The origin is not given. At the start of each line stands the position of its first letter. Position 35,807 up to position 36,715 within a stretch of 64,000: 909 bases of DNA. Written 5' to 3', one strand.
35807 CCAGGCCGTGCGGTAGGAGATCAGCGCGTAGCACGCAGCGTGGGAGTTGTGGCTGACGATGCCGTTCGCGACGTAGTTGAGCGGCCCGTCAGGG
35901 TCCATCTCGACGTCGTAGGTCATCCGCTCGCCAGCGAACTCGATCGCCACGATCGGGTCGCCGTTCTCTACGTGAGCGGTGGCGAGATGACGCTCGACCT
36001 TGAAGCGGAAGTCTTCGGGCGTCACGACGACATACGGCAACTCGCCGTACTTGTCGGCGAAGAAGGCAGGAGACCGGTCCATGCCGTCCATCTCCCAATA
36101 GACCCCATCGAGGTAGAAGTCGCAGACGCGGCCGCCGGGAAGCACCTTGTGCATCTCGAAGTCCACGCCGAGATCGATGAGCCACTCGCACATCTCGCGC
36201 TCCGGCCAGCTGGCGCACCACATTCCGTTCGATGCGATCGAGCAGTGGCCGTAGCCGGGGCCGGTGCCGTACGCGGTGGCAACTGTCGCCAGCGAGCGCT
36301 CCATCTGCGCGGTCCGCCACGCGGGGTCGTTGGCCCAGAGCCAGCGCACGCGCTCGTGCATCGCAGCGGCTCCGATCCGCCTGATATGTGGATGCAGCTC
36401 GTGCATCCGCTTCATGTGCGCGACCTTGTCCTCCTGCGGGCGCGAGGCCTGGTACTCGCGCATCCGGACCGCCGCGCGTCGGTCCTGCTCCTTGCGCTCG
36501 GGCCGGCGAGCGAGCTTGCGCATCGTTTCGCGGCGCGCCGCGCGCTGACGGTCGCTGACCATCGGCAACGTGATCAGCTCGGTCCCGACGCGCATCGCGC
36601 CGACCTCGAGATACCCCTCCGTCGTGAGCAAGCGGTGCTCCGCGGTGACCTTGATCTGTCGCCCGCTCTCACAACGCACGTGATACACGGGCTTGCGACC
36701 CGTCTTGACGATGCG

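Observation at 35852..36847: Contiguous 332-aa intein in dnaE at FNK/SH, carrying a PD-(D/E)XK-like rather than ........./HNH endonuclease domain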

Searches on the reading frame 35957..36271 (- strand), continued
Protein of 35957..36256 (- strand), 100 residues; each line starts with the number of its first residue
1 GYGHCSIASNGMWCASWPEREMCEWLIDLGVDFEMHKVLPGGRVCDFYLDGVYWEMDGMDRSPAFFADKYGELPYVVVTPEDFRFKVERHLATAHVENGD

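Call 85: search_protein_families(library=pfam, proteins=[P0071, P0108, P0110, P0115, P0085, P0086], max_evalue=0.001)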
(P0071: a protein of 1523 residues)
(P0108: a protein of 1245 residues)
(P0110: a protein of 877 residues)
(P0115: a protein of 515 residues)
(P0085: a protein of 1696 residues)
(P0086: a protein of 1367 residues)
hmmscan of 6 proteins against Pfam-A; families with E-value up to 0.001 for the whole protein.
P0071 (1523 aa): 2 families
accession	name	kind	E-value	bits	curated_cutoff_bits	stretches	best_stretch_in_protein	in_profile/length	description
PF14890.11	Intein_splicing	-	8.4e-31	107.3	35.8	2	603-1048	2-155/155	Intein splicing domain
PF13392.12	HNH_3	-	1.3e-07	31.5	24.8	1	734-766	12-44/46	HNH endonuclease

P0108 (1245 aa): 5 families
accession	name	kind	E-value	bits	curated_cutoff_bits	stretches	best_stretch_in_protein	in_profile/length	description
PF14890.11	Intein_splicing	-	1.3e-24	87.2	35.8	2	611-1009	1-155/155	Intein splicing domain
PF04851.21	ResIII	-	2.8e-12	47.3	22.5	1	100-214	2-134/164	Type III restriction enzyme, res subunit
PF00271.37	Helicase_C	-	8.1e-10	39.4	23.5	1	1096-1191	15-109/110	Helicase conserved C-terminal domain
PF07591.16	PT-HINT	-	4.5e-08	33.9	27.7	0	242-310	19-87/137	Pretoxin HINT domain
PF16203.11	ERCC3_RAD25_C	-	0.00028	20.7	27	1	1122-1195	81-155/248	ERCC3/RAD25/XPB C-terminal helicase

P0110 (877 aa): 7 families
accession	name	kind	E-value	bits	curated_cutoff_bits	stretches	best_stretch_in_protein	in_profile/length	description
PF04851.21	ResIII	-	3.4e-22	79.5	22.5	1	100-235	2-154/164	Type III restriction enzyme, res subunit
PF14890.11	Intein_splicing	-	2e-11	44.4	35.8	1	257-640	11-155/155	Intein splicing domain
PF00271.37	Helicase_C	-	3.2e-09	37.5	23.5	1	728-824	13-109/110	Helicase conserved C-terminal domain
PF00270.35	DEAD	-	1.2e-07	32.1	26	1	104-232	2-142/167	DEAD/DEAH box helicase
PF07591.16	PT-HINT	-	0.00032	21.4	27.7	0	271-341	20-90/137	Pretoxin HINT domain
PF16203.11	ERCC3_RAD25_C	-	0.00049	19.9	27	1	755-828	80-155/248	ERCC3/RAD25/XPB C-terminal helicase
PF18766.7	SWI2_SNF2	-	0.00068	19.8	26.7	0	117-230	19-141/221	SWI2/SNF2 ATPase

P0115 (515 aa): 0 families

P0085 (1696 aa): 5 families
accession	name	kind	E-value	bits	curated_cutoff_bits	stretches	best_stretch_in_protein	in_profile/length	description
PF07733.18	DNA_pol3_alpha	-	1e-60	206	23.9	1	310-556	19-260/260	Bacterial DNA polymerase III alpha NTPase domain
PF02811.25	PHP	-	3.4e-36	125.5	26.4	1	7-173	2-164/164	PHP domain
PF03167.25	UDG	-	1.8e-26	93.3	24.3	1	1538-1682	3-136/141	Uracil DNA glycosylase superfamily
PF17657.6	DNA_pol3_finger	-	1.9e-26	92.8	22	2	559-634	1-80/166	Bacterial DNA polymerase III alpha subunit finger domain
PF14890.11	Intein_splicing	-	4.9e-20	72.3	35.8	2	649-993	9-155/155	Intein splicing domain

P0086 (1367 aa): 5 families
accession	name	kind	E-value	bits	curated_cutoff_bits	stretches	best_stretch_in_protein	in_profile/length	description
PF07733.18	DNA_pol3_alpha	-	6.6e-78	262.4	23.9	1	298-557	7-260/260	Bacterial DNA polymerase III alpha NTPase domain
PF02811.25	PHP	-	1e-40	140.2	26.4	1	6-174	1-162/164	PHP domain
PF17657.6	DNA_pol3_finger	-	3e-25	88.9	22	2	985-1069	84-166/166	Bacterial DNA polymerase III alpha subunit finger domain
PF14890.11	Intein_splicing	-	2.8e-15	56.9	35.8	1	681-981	35-155/155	Intein splicing domain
PF14579.12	HHH_6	-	1.9e-06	28.4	25.6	1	1141-1215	1-81/90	Helix-hairpin-helix motif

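Call 92: find_related_loci(query=A1, collection=viral_contigs, flank=4000)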
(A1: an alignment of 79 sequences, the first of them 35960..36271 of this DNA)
Query A1 (104 aa) in viral_contigs; peptide patterns used: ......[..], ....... (x = any residue, [..] = any of these).
18 stretches matched a pattern, but none encodes a relative of the query by tblastn (E <= 1e-3).

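Call 95: find_encoding_contigs(protein=P0091, flank=4000, max_places=3)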
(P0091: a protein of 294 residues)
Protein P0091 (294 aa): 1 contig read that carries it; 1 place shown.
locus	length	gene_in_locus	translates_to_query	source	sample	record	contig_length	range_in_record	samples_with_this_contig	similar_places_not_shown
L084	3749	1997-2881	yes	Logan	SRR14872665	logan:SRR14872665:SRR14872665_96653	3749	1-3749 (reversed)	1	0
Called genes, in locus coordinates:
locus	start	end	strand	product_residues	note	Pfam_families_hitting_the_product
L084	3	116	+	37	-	?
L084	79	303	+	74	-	-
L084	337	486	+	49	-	-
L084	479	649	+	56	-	-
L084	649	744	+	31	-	-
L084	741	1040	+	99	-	-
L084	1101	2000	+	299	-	PF02732:ERCC4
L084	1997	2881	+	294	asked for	-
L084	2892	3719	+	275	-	-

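Call 98: find_encoding_contigs(protein=P0078, flank=5000, max_places=3)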
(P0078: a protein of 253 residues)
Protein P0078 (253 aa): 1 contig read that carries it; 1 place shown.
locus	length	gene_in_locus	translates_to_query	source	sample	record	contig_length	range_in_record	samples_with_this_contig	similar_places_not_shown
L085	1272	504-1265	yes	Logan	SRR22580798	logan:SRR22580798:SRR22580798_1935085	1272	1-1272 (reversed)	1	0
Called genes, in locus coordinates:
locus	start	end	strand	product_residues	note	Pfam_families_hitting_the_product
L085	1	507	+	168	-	?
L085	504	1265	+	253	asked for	-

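Call 99: find_encoding_contigs(protein=P0087, flank=5000, max_places=3)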
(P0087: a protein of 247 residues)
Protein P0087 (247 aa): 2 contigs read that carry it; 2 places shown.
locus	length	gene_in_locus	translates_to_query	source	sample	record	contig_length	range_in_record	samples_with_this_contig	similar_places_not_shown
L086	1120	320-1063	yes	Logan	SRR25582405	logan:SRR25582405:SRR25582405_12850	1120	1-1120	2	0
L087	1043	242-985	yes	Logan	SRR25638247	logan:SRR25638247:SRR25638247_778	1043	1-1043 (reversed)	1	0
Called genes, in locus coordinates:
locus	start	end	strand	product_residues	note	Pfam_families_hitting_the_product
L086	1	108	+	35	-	?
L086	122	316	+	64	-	-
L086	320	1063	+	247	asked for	PF13936:HTH_38 (faint)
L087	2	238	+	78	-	?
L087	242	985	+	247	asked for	PF13936:HTH_38 (faint)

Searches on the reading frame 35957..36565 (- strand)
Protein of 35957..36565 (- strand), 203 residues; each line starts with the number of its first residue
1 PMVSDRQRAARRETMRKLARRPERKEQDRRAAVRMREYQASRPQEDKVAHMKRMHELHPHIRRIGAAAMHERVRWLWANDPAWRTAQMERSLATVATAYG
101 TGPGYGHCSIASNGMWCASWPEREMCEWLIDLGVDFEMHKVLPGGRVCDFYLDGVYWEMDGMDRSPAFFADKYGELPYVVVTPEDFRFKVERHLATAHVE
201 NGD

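Call 7: search_protein_families(library=pfam, proteins=[window:35957-36565:-], max_evalue=10)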
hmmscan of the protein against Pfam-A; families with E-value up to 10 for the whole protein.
seq(203 aa): 1 family
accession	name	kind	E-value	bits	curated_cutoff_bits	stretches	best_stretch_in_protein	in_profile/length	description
PF15760.10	DLEU7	-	0.66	10.1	27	1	9-69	23-85/194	Leukemia-associated protein 7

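Call 9: search_protein_families(library=phrogs, proteins=[window:35957-36565:-], max_evalue=10)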
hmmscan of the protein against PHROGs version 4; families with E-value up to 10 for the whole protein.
seq(203 aa): 0 families

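Call 10: find_homologous_proteins(query=window:35957-36565:-, max_evalue=0.01)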
Query seq(203 aa) (203 aa): 17 proteins with E <= 0.01 among 145 candidates.
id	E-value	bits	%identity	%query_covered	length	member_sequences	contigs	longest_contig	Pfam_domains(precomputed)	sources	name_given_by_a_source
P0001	8.7e-89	315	71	93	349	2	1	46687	PF14579.13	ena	-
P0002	2.3e-80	287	76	75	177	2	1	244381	-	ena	-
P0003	1.6e-77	278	61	99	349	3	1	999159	PF14890.12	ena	-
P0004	9.1e-74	266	64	84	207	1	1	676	-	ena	-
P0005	3.8e-65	238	62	85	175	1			-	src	-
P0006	3.9e-61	224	68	67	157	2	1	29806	-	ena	-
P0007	1.3e-57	213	78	55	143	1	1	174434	-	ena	-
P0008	2.6e-55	205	77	57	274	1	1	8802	-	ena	-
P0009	2.4e-39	153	59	58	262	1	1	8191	-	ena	-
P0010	4.5e-38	149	50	77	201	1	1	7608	-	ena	-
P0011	2.4e-35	140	82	35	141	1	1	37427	-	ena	-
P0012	3.9e-35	140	70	44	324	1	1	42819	PF14579.13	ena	-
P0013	1.5e-27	115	72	40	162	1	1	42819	-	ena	-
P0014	9.0e-24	102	59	39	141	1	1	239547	-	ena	-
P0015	1.0e-22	99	61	46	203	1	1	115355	PF14890.12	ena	-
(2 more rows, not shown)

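Call 35: predict_structure(alignment_id=A2)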
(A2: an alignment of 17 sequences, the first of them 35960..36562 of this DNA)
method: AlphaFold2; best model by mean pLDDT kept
length: 201 residues; sequences in the alignment: 17
mean_pLDDT: 58.6   pTM: 0.37
mean pLDDT of the five models: 58.6, 56.4, 53.4, 47.8, 47.2
residues with pLDDT >= 90: 0; 70-90: 57; 50-70: 88; < 50: 56
segments of 3 or more residues with pLDDT < 50: 62-65, 93-119, 140-146, 196-201
pLDDT, mean of each block of 10 residues (from residue 1): 52 53 58 57 64 55 49 75 75 46 31 39 62 56 50 71 73 79 73 56 31
secondary structure, 60 per line:
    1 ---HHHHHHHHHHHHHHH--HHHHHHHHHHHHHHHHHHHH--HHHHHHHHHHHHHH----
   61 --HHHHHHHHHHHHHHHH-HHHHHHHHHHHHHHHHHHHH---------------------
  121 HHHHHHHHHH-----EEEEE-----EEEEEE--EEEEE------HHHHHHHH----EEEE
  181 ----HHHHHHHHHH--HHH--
elements in order: H4-18 H21-40 H43-56 H63-78 H80-99 H121-130 E136-140 E146-151 E154-158 H165-172 E177-180 H185-194

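Call 39: fold_search(model_id=the predicted structure, library=pdb)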
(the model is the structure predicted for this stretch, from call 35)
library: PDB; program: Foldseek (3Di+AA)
matches with E <= 10: 219; with E <= 0.001: 0
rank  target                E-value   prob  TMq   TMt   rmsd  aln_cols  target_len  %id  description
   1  3r3p_B                3.8e-02  0.96  0.27  0.49   5.4        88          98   18  Homing Endonuclease I-Bth0305I Catalytic Domain (released 2011-10-05)
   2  3r3p_A                4.4e-02  0.94  0.27  0.49   5.4        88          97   18  Homing Endonuclease I-Bth0305I Catalytic Domain (released 2011-10-05)
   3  5lts_A                4.0e-01  0.08  0.12  0.12  14.9       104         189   14  Crystal structure of Lymphocytic choriomeningitis mammarenavirus endonuclease Mutant D118A (released 2017-09-13)
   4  9g6k_Li               4.2e-01  0.23  0.28  0.14  12.8       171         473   12  LSU structure derived from the LSU sample of the mitoribosome from T. gondii. (released 2024-12-11)
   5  1ifs                  4.8e-01  0.30  0.18  0.15   4.0        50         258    6  RICIN A-CHAIN (RECOMBINANT) COMPLEX WITH ADENOSINE (ADENOSINE BECOMES ADENINE IN THE COMPLEX) (released 1998-01-14)
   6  5lts_B                5.2e-01  0.07  0.12  0.12  15.0       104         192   14  Crystal structure of Lymphocytic choriomeningitis mammarenavirus endonuclease Mutant D118A (released 2017-09-13)
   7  4imv                  7.2e-01  0.23  0.18  0.21   3.9        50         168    6  Ricin A-chain variant 1-33/44-198 with engineered disulfide bond, R48C/T77C/D75N (released 2013-02-13)
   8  3hrl                  7.7e-01  0.13  0.18  0.31   5.8        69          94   19  Crystal structure of a putative endonuclease-like protein (ngo0050) from neisseria gonorrhoeae (released 2009-06-30)
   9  1obt                  9.4e-01  0.20  0.18  0.15   3.9        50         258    6  STRUCTURE OF RICIN A CHAIN MUTANT, COMPLEX WITH AMP (released 1997-06-16)
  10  4cz2_A                9.4e-01  0.04  0.12  0.13  11.5        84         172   23  Complex of human VARP-ANKRD1 with Rab32-GppCp. Selenomet derivative. (released 2014-06-04)
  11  3px8                  1.0e+00  0.20  0.18  0.15   3.9        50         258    6  RTA in complex with 7-carboxy-pterin (released 2011-06-22)
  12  5t2t_B                1.0e+00  0.04  0.10  0.10  14.7       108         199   15  Crystal structure of Lymphocytic choriomeningitis mammarenavirus endonuclease bound to compound L742001 (released 2017-09-13)
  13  2oqa_A                1.1e+00  0.21  0.13  0.11   3.8        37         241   14  X-ray Sequence and Crystal Structure of Luffaculin 1, a Novel Type 1 Ribosome-inactivating Protein (released 2007-05-29)
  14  4cz2_C                1.1e+00  0.04  0.12  0.13  11.5        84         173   23  Complex of human VARP-ANKRD1 with Rab32-GppCp. Selenomet derivative. (released 2014-06-04)
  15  9ki1_b                1.1e+00  0.03  0.10  0.12  13.2        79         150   13  Baseplate structure of Escherichia phage Mu (released 2025-02-12)
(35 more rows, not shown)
